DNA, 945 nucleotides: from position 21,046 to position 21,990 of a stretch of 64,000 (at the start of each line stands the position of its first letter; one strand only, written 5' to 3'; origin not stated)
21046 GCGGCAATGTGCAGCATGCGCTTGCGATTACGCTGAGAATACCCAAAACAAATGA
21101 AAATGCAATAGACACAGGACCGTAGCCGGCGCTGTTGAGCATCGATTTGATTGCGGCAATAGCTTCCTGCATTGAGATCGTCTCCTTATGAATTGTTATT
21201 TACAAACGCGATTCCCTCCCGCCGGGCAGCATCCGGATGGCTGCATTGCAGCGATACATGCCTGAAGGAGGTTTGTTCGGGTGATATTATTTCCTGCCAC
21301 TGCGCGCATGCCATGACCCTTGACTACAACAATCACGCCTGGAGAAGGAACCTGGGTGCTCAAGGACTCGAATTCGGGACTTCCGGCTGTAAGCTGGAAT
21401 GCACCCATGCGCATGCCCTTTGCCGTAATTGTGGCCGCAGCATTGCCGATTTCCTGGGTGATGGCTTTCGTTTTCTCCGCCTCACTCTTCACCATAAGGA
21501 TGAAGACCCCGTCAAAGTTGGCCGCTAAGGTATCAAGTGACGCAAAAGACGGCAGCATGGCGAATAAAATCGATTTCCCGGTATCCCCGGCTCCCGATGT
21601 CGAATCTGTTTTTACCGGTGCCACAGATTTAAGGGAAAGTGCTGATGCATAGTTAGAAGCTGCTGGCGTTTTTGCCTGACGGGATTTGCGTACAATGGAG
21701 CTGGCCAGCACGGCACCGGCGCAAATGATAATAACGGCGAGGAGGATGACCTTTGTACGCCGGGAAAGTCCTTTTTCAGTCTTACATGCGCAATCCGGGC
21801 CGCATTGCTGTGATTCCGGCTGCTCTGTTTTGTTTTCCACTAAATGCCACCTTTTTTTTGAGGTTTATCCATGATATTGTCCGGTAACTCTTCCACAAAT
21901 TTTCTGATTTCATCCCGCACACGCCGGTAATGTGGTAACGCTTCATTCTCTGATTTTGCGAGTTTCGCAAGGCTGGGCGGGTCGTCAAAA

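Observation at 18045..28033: hgcA-hgcB sits at the tail of a 17-gene, single-strand arsenic / thiol-redox / Fe-S supercluster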

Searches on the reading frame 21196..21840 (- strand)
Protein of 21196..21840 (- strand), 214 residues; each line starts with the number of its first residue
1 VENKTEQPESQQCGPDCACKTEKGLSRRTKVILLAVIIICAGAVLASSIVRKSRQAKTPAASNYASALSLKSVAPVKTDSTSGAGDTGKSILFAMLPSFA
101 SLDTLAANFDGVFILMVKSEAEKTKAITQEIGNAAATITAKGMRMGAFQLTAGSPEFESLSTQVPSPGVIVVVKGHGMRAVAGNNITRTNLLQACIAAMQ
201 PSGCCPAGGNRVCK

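Call 4: search_protein_families(library=pfam, proteins=[window:21196-21840:-], max_evalue=0.01)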
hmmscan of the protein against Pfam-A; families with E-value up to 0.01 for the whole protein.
window:21196-21840:- (214 aa): 0 families

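Call 6: search_protein_families(library=ncbifam, proteins=[window:21196-21840:-], max_evalue=0.01)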
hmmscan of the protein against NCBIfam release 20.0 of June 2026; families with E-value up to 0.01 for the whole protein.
window:21196-21840:- (214 aa): 0 families

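Call 34: find_homologous_proteins(query=window:21196-21840:-, max_evalue=0.001)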
Query window:21196-21840:- (214 aa): 46 proteins with E <= 0.001 among 646 candidates.
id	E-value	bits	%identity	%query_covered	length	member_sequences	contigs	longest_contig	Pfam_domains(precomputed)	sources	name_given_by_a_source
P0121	4.5e-122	423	93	100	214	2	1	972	-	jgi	jgi:hypothetical protein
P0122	6.3e-122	423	93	100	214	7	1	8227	-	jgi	jgi:hypothetical protein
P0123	1.7e-118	412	90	100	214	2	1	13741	-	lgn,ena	-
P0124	1.6e-116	405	89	100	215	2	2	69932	-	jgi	jgi:hypothetical protein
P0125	6.4e-110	384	86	100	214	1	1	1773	-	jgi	jgi:hypothetical protein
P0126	1.4e-109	383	87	98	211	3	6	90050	-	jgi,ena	-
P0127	4.3e-106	371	82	100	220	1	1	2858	-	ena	-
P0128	8.1e-106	370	82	100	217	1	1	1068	-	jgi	jgi:hypothetical protein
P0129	1.1e-105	370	82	100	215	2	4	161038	-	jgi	jgi:hypothetical protein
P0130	5.3e-100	351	82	97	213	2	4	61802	-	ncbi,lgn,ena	-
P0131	4.3e-98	345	78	100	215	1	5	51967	-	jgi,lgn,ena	jgi:hypothetical protein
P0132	2.8e-96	339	75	100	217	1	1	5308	-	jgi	jgi:hypothetical protein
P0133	2.9e-88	313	69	100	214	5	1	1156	-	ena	-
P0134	2.2e-84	300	67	100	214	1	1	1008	-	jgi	jgi:hypothetical protein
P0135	1.0e-78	282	60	100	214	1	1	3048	-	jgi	jgi:hypothetical protein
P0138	8.6e-72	259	59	100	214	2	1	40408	-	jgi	jgi:hypothetical protein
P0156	5.5e-52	195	47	96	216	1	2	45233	-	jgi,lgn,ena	jgi:hypothetical protein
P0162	3.5e-46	176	43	100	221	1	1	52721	-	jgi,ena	jgi:hypothetical protein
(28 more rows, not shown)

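Call 35: find_encoding_contigs(protein=P0162, flank=8000, max_places=1)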
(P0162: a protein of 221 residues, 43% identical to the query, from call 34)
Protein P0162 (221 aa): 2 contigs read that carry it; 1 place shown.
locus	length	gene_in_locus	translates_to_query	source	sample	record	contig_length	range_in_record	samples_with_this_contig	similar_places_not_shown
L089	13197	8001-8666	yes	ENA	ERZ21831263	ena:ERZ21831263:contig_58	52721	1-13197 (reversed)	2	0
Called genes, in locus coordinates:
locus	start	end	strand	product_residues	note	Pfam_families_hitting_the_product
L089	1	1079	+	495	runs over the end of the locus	PF00072:Response_reg, PF13185:GAF_2 (weak), PF13492:GAF_3, PF13487:HD_5, PF01966:HD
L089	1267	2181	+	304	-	PF11104:PilM_2 (faint)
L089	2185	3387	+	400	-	-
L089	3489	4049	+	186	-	PF03602:Cons_hypoth95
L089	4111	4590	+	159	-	PF01467:CTP_transf_like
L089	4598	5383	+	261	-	PF01694:Rhomboid, PF20216:DUF6576 (weak)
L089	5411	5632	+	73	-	-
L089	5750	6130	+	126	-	PF12840:HTH_20 (weak), PF01022:HTH_5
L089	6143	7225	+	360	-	PF03599:CdhD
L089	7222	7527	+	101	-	PF13183:Fer4_8 (faint), PF14697:Fer4_21 (faint), PF00037:Fer4, PF12797:Fer4_2 (weak), PF12837:Fer4_6, PF13237:Fer4_10, PF12838:Fer4_7, PF13187:Fer4_9, +3 more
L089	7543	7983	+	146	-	PF01451:LMWPc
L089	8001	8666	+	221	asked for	-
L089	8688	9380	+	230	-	-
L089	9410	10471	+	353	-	PF01758:SBF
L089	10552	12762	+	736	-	PF17764:PriA_3primeBD, PF00270:DEAD, PF04851:ResIII, PF18319:Zn_ribbon_PriA, PF00271:Helicase_C (weak), PF18074:PriA_C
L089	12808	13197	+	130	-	?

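Call 36: find_encoding_contigs(protein=P0156, flank=8000, max_places=1)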
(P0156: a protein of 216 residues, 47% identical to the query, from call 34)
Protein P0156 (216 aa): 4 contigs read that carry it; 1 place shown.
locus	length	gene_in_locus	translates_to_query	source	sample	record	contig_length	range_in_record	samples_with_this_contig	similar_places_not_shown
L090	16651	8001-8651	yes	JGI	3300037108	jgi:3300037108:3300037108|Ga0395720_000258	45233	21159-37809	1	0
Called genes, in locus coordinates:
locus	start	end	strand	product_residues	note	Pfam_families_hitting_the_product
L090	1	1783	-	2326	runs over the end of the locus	PF23914:TPR_CcmH_CycH (weak), PF14559:TPR_19 (weak), PF13428:TPR_14 (weak), PF14559:TPR_19 (weak), PF13371:TPR_9 (weak), PF13432:TPR_16, PF14559:TPR_19, PF14559:TPR_19, +31 more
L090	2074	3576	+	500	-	-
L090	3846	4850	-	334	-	PF01207:Dus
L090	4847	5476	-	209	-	PF09335:VTT_dom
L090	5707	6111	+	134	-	PF01022:HTH_5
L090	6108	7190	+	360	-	PF03599:CdhD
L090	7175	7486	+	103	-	PF13183:Fer4_8 (faint), PF14697:Fer4_21 (weak), PF13237:Fer4_10, PF00037:Fer4, PF12797:Fer4_2 (weak), PF12837:Fer4_6 (weak), PF12838:Fer4_7, PF13187:Fer4_9, +4 more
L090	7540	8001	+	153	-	PF01451:LMWPc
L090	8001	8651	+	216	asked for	-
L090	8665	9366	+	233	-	PF02683:DsbD_TM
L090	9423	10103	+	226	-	PF04208:MtrA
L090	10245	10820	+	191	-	-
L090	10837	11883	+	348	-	PF01758:SBF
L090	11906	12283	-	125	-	PF01850:PIN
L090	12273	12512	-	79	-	-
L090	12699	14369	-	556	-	-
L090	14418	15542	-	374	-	PF01757:Acyl_transf_3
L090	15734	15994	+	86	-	PF13711:DUF4160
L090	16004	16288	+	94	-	PF10387:DUF2442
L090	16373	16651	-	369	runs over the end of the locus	PF13439:Glyco_transf_4 (weak), PF00534:Glycos_transf_1, PF13692:Glyco_trans_1_4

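Call 37: find_encoding_contigs(protein=P0138, flank=8000, max_places=1)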
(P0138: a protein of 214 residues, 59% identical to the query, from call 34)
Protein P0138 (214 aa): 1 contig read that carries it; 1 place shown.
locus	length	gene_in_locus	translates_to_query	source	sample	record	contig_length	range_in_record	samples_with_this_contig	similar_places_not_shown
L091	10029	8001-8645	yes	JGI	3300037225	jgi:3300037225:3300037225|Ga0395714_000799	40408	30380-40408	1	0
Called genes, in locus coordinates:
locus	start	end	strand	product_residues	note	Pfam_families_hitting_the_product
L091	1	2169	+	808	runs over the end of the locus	-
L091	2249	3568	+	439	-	-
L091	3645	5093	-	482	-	PF00989:PAS (weak), PF13188:PAS_8 (weak), PF13426:PAS_9, PF00158:Sigma54_activat, PF14532:Sigma54_activ_2, PF07728:AAA_5, PF25601:AAA_lid_14, PF02954:HTH_8, +1 more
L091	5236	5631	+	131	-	PF00085:Thioredoxin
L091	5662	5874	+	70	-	PF11127:YgaP-like_TM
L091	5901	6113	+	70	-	PF19628:DUF6132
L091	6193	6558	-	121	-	PF02579:Nitro_FeMo-Co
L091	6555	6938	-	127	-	PF02001:DUF134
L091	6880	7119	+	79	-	-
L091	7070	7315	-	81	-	-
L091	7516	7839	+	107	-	PF01022:HTH_5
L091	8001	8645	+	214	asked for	-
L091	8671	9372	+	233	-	-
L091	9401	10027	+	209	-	?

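Call 48: predict_structure(alignment_id=A2)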
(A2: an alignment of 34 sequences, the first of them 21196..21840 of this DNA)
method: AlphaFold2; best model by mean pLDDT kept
length: 214 residues; sequences in the alignment: 34
mean_pLDDT: 68.9   pTM: 0.58
mean pLDDT of the five models: 68.9, 66.8, 65.5, 50.3, 49.2
residues with pLDDT >= 90: 53; 70-90: 66; 50-70: 26; < 50: 69
segments of 3 or more residues with pLDDT < 50: 1-23, 46-52, 54-61, 70-88, 203-214
pLDDT, mean of each block of 10 residues (from residue 1): 40 41 55 71 52 42 60 32 37 85 84 92 90 91 91 89 91 90 91 90 45 41
secondary structure, 60 per line:
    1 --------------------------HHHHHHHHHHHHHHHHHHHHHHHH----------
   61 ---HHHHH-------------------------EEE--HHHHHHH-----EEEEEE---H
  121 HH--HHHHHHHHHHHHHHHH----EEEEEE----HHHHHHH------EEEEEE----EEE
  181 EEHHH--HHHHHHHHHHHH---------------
elements in order: H27-50 H64-68 E94-96 H99-105 E111-116 H125-140 E145-150 H155-161 E168-173 E178-182 H188-199

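Call 52: fold_search(model_id=the predicted structure, library=pdb)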
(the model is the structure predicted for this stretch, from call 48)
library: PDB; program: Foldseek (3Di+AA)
matches with E <= 10: 924; with E <= 0.001: 1
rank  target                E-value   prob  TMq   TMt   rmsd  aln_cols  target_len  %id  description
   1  1x5d_MODEL_1_A        2.2e-04  1.00  0.37  0.53   8.1       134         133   15  The solution structure of the second thioredoxin-like domain of human Protein disulfide-isomerase A6 (released 2005-11-15)
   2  3d6i_A                1.8e-03  0.99  0.32  0.53   5.1       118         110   15  Structure of the Thioredoxin-like Domain of Yeast Glutaredoxin 3 (released 2008-09-02)
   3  4nwy_A                2.2e-03  1.00  0.36  0.55   4.1       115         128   13  Crystal structure of the b' domain of human protein disulfide isomerase-like protein of the testis (PDILT) (released 2014-04-02)
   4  3w8j_B                2.4e-03  0.99  0.32  0.49   5.9       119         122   13  Crystal structure of P5 a0 in a complex with Prx4 c-term (released 2013-09-04)
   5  1bjx_MODEL_1_A        2.5e-03  1.00  0.35  0.58   4.5       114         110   21  HUMAN PROTEIN DISULFIDE ISOMERASE, NMR, 24 STRUCTURES (released 1999-01-13)
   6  4i6x                  2.5e-03  1.00  0.35  0.55   5.0       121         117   14  Crystal Structure of Non-catalyic Domain of Protein Disulfide Isomerase-related (PDIr) Protein (released 2013-04-03)
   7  4ju5_A                3.1e-03  1.00  0.35  0.37   4.0       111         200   19  Crystal structure of the dimeric form of the bb' domains of human protein disulfide isomerase (released 2014-02-19)
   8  3vww_A                3.1e-03  0.99  0.32  0.51   5.0       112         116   15  Crystal structure of a0-domain of P5 from H. sapiens (released 2013-09-04)
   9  2dml_MODEL_1_A        3.5e-03  0.97  0.32  0.47  13.8       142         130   17  The solution structure of the first thioredoxin domain of mouse Protein disulfide-isomerase A6 (released 2006-10-22)
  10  6iev_B                3.7e-03  1.00  0.38  0.69   3.7       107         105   14  Crystal structure of a designed protein (released 2019-09-18)
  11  2k18_MODEL_1_A        3.7e-03  1.00  0.35  0.33   5.8       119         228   21  Solution structure of bb' domains of human protein disulfide isomerase (released 2008-04-29)
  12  3iv4                  4.0e-03  0.99  0.30  0.51   4.9       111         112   18  A putative oxidoreductase with a thioredoxin fold (released 2009-09-15)
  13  3d6i_B                4.2e-03  0.99  0.33  0.57   4.9       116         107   16  Structure of the Thioredoxin-like Domain of Yeast Glutaredoxin 3 (released 2008-09-02)
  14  4nwy_B                4.5e-03  1.00  0.36  0.59   4.2       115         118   14  Crystal structure of the b' domain of human protein disulfide isomerase-like protein of the testis (PDILT) (released 2014-04-02)
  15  6mza_MODEL_1_A        4.8e-03  0.99  0.37  0.54  19.5       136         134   10  Solution NMR structure of a putative thioredoxin (trxA) in the reduced state from Rickettsia prowazekii, the e (released 2018-12-12)
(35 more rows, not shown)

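Call 62: find_related_loci(query=A2, collection=metagenome_contigs, flank=8000)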
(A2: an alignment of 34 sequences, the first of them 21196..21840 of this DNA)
Query A2 (214 aa) in metagenome_contigs; peptide patterns used: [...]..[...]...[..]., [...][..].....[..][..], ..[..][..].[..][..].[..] (x = any residue, [..] = any of these).
562 stretches matched a pattern; 23 encode a relative of the query (tblastn E <= 1e-3); 23 distinct loci.
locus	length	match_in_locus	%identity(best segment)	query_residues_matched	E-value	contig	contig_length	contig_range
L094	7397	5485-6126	90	1-214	5e-121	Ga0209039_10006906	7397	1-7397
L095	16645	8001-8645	89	1-214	3e-118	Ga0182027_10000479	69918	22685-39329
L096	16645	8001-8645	86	1-214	9e-116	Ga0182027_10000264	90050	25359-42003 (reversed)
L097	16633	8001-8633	82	1-210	3e-113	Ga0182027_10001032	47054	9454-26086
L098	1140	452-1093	61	1-214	1e-91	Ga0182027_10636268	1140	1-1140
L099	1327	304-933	51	3-214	4e-73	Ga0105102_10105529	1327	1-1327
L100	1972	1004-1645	54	1-214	3e-68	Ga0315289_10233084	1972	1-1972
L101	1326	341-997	48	1-214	4e-68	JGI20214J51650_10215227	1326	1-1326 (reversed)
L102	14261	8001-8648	49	1-214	1e-60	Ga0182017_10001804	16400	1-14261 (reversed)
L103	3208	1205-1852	49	1-214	1e-60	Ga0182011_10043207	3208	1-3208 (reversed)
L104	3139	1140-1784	49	1-214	2e-56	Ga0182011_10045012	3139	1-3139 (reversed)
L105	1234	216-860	43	1-208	1e-50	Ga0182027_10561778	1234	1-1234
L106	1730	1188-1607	49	43-182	1e-40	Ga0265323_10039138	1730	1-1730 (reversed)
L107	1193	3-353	53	98-214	4e-39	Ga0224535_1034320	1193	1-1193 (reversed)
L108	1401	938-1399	46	1-149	3e-37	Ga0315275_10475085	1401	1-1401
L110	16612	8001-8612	35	9-206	4e-27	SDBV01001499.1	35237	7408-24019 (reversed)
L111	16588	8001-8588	36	9-198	1e-26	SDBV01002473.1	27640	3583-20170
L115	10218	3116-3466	42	96-213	7e-24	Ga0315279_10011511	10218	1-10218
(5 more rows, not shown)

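Call 66: search_protein_families(library=pfam, proteins=[L110:5320-5655:+, L110:5935-7911:+, L110:7956-8675:+, L110:8779-9153:+, L110:9434-10930:+, L115:5-2116:+, L115:4382-6391:+, L115:6783-7799:+, L115:9226-10104:+, L090:9423-10103:+], max_evalue=0.001)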
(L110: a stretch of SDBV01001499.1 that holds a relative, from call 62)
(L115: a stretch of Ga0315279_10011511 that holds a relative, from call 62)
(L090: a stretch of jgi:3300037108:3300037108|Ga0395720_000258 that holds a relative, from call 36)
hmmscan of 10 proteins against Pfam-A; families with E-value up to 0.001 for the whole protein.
L110:5320-5655:+ (111 aa): 2 families
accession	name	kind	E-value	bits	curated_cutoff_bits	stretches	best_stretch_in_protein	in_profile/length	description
PF01022.26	HTH_5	-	3.6e-11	43.2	22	1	13-59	1-46/47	Bacterial regulatory protein, arsR family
PF12840.13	HTH_20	-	3e-06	27.5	27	1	11-59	1-49/51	Helix-turn-helix domain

L110:5935-7911:+ (658 aa): 3 families
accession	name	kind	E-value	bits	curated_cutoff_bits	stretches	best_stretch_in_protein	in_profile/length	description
PF00122.25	E1-E2_ATPase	-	4.3e-55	186.5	28.1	1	127-298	2-181/181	E1-E2 ATPase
PF00702.32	Hydrolase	-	7.4e-33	115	26.4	1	314-533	1-191/191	haloacid dehalogenase-like hydrolase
PF08282.18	Hydrolase_3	-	0.00019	21.7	20.9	0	506-564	196-253/255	haloacid dehalogenase-like hydrolase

L110:7956-8675:+ (239 aa): 1 family
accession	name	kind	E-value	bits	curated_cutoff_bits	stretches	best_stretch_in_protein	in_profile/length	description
PF13460.12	NAD_binding_10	-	0.00059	20.2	27.2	0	66-150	4-86/184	NAD(P)H-binding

L110:8779-9153:+ (124 aa): 1 family
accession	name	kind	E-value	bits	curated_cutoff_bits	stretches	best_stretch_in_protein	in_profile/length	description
PF08859.16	DGC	-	1.3e-29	102.8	27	1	15-118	1-105/106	DGC domain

L110:9434-10930:+ (498 aa): 4 families
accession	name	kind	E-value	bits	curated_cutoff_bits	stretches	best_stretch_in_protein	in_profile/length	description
PF00884.28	Sulfatase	-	2.1e-42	145.9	25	1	29-382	1-298/301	Sulfatase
PF16347.10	SGSH_C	-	6.2e-12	46.4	29.3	1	335-468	2-146/154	N-sulphoglucosamine sulphohydrolase, C-terminal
PF01663.27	Phosphodiest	-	1.3e-07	32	23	1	52-334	19-224/342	Type I phosphodiesterase / nucleotide pyrophosphatase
PF01676.23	Metalloenzyme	-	4.8e-05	23.4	24.3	1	291-385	166-250/252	Metalloenzyme superfamily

L115:5-2116:+ (703 aa): 0 families

L115:4382-6391:+ (669 aa): 3 families
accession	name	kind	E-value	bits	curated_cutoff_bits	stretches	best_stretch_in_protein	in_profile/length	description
PF00122.25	E1-E2_ATPase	-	1e-54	185.2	28.1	1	166-336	3-181/181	E1-E2 ATPase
PF00702.32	Hydrolase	-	1.7e-34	120.3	26.4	1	353-571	2-191/191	haloacid dehalogenase-like hydrolase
PF08282.18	Hydrolase_3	-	7.1e-05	23.1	20.9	0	543-601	195-252/255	haloacid dehalogenase-like hydrolase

L115:6783-7799:+ (338 aa): 13 families
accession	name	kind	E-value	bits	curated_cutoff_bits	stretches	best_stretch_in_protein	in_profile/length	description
PF13847.12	Methyltransf_31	-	2.7e-36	124.9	27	1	131-280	2-144/145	Methyltransferase domain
PF08241.18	Methyltransf_11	-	2.3e-22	79.9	21.2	1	137-239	1-94/95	Methyltransferase domain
PF13649.12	Methyltransf_25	-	1.3e-21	77.5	27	1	136-236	1-97/97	Methyltransferase domain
PF01209.24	Ubie_methyltran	-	1.6e-16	60.8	20.1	1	129-243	44-154/233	ubiE/COQ5 methyltransferase family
PF08242.18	Methyltransf_12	-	1.4e-13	51.9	30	1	137-238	1-98/98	Methyltransferase domain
PF01135.25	PCMT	-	1.2e-09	38.6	20.3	1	127-195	68-132/210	Protein-L-isoaspartate(D-aspartate) O-methyltransferase (PCMT)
PF13489.12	Methyltransf_23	-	1.8e-07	31.5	27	1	127-244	17-120/164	Methyltransferase domain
PF06325.19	PrmA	-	3.2e-07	30.6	22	1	130-242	159-260/296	Ribosomal protein L11 methyltransferase (PrmA)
PF24675.1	NpmA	-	7.9e-07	29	60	1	133-206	24-96/214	16S rRNA (adenine(1408)-N(1))-methyltransferase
PF20922.3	Anamorsin_N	-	9.1e-06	25.9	27.1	1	164-244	11-91/163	Anamorsin, N-terminal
PF05148.21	Methyltransf_8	-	2.9e-05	24.5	27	1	195-243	112-159/219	Hypothetical methyltransferase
PF01170.24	UPF0020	-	0.00031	20.9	22.3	1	160-212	79-128/197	RMKL-like, methyltransferase domain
PF01728.25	FtsJ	-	0.00096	19.6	24.1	0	130-222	19-108/181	FtsJ-like methyltransferase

L115:9226-10104:+ (292 aa): 0 families

L090:9423-10103:+ (226 aa): 1 family
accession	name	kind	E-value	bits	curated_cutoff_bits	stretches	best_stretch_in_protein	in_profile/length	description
PF04208.19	MtrA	-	6.4e-46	156.6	25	1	6-170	4-158/173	Tetrahydromethanopterin S-methyltransferase, subunit A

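Call 90: search_protein_families(library=ncbifam, proteins=[L090:8665-9366:+], max_evalue=0.001)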
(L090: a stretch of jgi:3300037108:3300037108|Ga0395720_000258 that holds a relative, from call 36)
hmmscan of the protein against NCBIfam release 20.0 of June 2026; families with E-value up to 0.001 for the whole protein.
L090:8665-9366:+ (233 aa): 1 family
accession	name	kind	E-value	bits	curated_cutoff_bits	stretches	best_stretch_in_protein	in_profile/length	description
NF040495.1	tranport_ArsG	equivalog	3.3e-08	33.2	200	1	22-231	7-222/225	aromatic aminobenezylarsenical efflux permease ArsG family transporter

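Call 91: search_protein_representatives(alignment_id=A2)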
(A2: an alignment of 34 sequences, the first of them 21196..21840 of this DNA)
Query: 34 sequences, 214 profile positions. Proteins with E-value up to 0.001 (for the whole library): 441; up to 1e-10: 321; up to 1e-30: 65. The best 150 are listed.
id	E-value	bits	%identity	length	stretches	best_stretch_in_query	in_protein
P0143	4.8e-90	317.3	-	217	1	1-214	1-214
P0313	7.0e-75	267.7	-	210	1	2-214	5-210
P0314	9.7e-75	267.3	-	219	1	1-209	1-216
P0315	1.7e-74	266.5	-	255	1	8-211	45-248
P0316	1.2e-71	257.1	-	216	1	3-214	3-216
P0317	1.5e-70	253.6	-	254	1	1-209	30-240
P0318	7.5e-69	248.0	-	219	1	3-214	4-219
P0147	1.6e-66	240.4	-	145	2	134-214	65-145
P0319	2.5e-66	239.8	-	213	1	2-210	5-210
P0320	2.8e-65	236.3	-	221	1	1-213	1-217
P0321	5.9e-63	228.8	-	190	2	93-214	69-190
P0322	3.5e-59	216.4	-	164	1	50-214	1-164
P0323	7.2e-54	199.1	-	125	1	92-214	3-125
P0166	2.9e-52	193.8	-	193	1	110-214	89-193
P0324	5.8e-51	189.6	-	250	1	7-214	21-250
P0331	1.0e-38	149.5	-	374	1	13-210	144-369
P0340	3.0e-36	141.5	-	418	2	63-214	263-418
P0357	6.3e-33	130.6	-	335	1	5-214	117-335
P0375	1.1e-30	123.3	-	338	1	6-210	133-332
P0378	1.8e-30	122.6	-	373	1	5-211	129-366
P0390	2.7e-29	118.7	-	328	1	6-209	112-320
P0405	7.3e-28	114.1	-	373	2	65-211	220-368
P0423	8.1e-26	107.4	-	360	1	6-210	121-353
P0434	4.6e-25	104.9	-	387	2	60-213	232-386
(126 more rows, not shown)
